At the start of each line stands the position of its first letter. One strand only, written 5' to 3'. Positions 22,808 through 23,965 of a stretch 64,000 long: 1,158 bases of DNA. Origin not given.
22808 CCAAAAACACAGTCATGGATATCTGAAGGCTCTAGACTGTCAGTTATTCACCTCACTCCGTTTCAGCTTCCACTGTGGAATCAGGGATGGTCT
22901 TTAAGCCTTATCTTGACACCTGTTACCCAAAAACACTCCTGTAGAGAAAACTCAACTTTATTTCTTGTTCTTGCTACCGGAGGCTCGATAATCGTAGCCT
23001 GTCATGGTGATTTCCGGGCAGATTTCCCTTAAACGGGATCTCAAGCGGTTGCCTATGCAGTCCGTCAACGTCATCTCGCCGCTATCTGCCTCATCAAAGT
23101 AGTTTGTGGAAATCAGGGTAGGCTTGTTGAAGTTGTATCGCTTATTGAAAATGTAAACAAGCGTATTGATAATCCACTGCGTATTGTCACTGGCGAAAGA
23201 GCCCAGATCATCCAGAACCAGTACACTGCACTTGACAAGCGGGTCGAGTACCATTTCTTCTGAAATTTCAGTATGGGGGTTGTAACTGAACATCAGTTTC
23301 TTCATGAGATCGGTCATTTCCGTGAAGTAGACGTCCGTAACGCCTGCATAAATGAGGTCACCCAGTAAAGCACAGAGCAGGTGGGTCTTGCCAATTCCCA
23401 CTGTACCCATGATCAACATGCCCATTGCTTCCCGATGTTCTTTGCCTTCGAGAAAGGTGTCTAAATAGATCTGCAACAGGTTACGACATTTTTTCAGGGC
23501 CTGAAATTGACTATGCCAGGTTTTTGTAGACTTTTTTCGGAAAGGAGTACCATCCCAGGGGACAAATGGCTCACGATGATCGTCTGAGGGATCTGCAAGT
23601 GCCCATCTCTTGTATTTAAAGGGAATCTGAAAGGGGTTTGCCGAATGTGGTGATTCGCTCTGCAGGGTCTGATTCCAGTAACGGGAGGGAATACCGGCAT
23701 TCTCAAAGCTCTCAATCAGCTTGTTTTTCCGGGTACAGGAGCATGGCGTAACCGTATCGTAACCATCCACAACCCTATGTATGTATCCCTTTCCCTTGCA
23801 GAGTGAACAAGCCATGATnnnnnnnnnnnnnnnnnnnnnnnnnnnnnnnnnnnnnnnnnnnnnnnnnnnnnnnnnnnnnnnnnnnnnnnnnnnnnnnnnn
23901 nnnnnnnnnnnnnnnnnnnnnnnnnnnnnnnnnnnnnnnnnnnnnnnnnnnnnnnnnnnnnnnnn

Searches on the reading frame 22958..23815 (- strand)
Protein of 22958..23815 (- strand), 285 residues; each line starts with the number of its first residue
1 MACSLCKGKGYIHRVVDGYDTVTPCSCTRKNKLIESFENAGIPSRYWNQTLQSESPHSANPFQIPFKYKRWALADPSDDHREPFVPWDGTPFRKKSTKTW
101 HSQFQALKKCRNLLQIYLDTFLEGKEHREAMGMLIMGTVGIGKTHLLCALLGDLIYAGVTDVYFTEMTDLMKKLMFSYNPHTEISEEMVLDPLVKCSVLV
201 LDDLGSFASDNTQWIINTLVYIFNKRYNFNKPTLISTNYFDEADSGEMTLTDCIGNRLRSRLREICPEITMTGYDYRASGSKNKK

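Call 30: search_protein_families(library=pfam, proteins=[window:22958-23815:-], max_evalue=0.001)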
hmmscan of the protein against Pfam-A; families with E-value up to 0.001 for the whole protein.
window:22958-23815:- (285 aa): 2 families
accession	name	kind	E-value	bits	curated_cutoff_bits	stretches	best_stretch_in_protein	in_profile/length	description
PF01695.23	IstB_IS21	-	8.1e-12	45.6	24.1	1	130-258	92-216/238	IstB-like ATP binding protein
PF00308.24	Bac_DnaA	-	0.00025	21.7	23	1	132-238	36-138/162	Bacterial DnaA ATPAse domain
